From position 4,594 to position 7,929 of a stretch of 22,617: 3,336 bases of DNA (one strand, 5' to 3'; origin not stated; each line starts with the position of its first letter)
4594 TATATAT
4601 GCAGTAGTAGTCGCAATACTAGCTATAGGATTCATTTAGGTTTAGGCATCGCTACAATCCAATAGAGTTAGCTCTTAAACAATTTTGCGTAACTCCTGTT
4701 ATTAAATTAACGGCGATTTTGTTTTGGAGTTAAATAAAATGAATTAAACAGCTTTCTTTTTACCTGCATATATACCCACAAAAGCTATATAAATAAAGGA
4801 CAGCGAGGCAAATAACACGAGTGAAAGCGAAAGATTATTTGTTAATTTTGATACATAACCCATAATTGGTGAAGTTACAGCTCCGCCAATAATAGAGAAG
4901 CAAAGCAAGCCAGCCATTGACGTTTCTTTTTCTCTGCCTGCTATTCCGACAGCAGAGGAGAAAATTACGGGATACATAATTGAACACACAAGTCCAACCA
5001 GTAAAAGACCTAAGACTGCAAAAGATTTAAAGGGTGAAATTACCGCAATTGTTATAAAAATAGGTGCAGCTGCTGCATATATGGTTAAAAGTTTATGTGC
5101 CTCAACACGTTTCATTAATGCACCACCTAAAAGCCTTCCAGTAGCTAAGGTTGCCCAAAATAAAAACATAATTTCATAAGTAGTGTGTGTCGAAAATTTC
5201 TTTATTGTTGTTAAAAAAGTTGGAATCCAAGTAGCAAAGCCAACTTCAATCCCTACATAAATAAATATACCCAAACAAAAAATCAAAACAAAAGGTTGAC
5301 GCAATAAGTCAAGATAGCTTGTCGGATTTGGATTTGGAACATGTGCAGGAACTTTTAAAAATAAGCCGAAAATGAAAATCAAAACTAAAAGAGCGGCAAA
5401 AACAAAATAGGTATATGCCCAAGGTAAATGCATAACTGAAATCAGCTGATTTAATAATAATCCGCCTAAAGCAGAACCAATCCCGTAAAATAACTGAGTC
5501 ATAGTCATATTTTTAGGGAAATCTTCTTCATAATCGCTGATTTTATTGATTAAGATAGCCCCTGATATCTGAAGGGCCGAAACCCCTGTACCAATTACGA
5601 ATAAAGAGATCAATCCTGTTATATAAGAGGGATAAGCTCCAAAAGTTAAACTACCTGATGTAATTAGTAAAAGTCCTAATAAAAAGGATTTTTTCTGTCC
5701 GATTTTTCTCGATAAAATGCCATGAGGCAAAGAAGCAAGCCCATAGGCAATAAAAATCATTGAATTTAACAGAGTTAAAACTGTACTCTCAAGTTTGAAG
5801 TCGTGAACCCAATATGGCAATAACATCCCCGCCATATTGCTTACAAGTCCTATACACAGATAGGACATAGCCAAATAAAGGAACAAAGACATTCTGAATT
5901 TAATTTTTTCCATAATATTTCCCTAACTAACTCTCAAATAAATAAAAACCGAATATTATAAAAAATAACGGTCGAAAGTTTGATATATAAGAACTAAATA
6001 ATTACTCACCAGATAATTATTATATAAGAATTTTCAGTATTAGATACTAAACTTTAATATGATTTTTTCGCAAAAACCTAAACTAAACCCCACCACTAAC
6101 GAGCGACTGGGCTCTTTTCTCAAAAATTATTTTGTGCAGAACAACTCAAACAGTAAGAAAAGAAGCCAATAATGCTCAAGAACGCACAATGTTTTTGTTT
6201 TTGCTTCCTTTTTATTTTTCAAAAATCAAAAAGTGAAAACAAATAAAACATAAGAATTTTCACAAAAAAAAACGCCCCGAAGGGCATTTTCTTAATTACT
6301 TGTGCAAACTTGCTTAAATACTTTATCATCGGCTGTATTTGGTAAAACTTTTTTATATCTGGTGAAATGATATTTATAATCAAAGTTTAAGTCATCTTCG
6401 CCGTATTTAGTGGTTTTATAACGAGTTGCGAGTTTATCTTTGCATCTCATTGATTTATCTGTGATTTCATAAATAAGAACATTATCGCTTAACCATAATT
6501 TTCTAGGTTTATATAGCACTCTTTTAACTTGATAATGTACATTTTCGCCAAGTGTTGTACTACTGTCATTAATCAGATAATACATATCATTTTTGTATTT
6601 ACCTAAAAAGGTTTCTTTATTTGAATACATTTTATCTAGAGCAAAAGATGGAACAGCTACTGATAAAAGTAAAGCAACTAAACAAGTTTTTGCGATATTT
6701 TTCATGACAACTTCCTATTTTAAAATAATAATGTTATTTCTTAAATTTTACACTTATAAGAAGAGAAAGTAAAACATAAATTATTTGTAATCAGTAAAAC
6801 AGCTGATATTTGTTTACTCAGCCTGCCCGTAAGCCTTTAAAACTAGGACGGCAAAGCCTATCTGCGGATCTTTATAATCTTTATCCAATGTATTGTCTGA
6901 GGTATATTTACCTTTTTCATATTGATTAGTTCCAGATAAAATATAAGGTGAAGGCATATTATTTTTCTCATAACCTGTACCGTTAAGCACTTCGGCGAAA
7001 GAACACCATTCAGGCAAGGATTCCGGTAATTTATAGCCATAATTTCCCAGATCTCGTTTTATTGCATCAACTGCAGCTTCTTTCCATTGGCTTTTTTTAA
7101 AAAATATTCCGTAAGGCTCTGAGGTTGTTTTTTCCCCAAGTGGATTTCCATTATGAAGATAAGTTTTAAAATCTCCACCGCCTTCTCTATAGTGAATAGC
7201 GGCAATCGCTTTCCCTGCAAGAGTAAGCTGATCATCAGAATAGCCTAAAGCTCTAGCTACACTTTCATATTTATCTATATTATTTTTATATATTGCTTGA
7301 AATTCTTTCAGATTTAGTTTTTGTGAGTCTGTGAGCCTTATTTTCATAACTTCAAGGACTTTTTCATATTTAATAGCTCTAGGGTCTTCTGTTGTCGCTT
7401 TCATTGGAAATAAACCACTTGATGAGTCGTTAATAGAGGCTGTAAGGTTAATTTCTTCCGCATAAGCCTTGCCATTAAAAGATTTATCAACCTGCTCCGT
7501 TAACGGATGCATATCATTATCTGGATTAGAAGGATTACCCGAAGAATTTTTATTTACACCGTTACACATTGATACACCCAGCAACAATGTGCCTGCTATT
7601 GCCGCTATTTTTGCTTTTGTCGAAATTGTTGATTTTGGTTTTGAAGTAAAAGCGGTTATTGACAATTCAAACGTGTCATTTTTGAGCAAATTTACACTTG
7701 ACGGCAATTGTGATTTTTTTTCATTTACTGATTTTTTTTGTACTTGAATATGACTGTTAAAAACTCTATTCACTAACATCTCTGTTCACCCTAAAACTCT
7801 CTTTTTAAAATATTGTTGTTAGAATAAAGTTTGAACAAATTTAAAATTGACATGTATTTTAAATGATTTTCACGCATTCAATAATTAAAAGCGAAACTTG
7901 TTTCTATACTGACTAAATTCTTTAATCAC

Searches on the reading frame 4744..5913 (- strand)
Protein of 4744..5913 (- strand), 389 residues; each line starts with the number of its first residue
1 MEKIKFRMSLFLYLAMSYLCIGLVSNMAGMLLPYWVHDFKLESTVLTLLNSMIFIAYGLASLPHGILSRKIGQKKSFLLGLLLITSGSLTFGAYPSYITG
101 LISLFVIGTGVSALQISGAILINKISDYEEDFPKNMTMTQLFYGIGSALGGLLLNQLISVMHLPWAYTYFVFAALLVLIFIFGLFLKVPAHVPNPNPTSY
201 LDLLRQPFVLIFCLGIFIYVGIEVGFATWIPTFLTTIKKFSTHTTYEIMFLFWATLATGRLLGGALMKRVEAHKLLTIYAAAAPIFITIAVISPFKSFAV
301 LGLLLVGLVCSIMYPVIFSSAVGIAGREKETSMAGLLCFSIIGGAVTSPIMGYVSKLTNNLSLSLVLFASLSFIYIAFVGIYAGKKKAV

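Call 83: search_protein_families(library=pfam, proteins=[window:4744-5913:-], max_evalue=0.001)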
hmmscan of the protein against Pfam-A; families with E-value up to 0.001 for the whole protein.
window:4744-5913:- (389 aa): 1 family
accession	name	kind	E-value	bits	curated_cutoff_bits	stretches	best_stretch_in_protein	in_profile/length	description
PF07690.21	MFS_1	-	2.5e-32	112.6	33.4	1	14-336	1-334/347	Major Facilitator Superfamily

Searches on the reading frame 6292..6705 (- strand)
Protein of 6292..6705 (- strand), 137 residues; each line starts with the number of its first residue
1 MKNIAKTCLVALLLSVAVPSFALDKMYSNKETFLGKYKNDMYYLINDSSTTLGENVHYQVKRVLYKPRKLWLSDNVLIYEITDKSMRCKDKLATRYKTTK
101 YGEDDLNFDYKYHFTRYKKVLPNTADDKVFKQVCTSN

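Call 21: search_protein_families(library=pfam, proteins=[window:6292-6705:-], max_evalue=0.01)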
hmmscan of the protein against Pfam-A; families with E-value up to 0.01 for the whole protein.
window:6292-6705:- (137 aa): 0 families

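Call 85: search_protein_families(library=pfam, proteins=[window:6292-6705:-], max_evalue=5)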
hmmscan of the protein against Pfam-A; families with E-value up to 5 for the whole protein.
window:6292-6705:- (137 aa): 1 family
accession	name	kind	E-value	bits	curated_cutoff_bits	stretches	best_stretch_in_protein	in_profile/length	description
PF16747.10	Adhesin_E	-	0.025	15.3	23.7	1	36-134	6-108/109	Surface-adhesin protein E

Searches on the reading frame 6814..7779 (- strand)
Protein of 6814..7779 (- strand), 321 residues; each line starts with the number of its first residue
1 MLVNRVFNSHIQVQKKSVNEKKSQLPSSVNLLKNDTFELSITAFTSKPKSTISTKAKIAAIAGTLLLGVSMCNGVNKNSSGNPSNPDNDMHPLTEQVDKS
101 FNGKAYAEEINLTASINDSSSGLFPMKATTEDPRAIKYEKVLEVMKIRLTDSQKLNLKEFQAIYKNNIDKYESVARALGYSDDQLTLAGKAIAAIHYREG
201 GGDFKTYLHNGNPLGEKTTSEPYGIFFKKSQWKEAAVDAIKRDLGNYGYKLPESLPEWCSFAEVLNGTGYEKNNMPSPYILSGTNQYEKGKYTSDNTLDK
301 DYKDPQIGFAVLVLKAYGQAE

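Call 21: search_protein_families(library=pfam, proteins=[window:6814-7779:-], max_evalue=0.01)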
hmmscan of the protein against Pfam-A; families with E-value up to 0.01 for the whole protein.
window:6814-7779:- (321 aa): 0 families

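Call 85: search_protein_families(library=pfam, proteins=[window:6814-7779:-], max_evalue=5)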
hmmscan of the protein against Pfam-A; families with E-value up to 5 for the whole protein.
window:6814-7779:- (321 aa): 0 families

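Call 87: search_solved_structures(query=window:6814-7779:-, max_evalue=1)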
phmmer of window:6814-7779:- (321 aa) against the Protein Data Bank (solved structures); distinct sequences matched with E-value up to 1: 2.
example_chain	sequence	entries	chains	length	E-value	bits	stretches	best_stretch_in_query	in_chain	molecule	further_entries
6g0n_A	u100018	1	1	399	0.92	12.2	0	184-278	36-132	Glycoside hydrolase family 8 domain protein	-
6g00_A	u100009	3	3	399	0.92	12.2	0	184-278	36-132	Glycoside hydrolase family 8 domain protein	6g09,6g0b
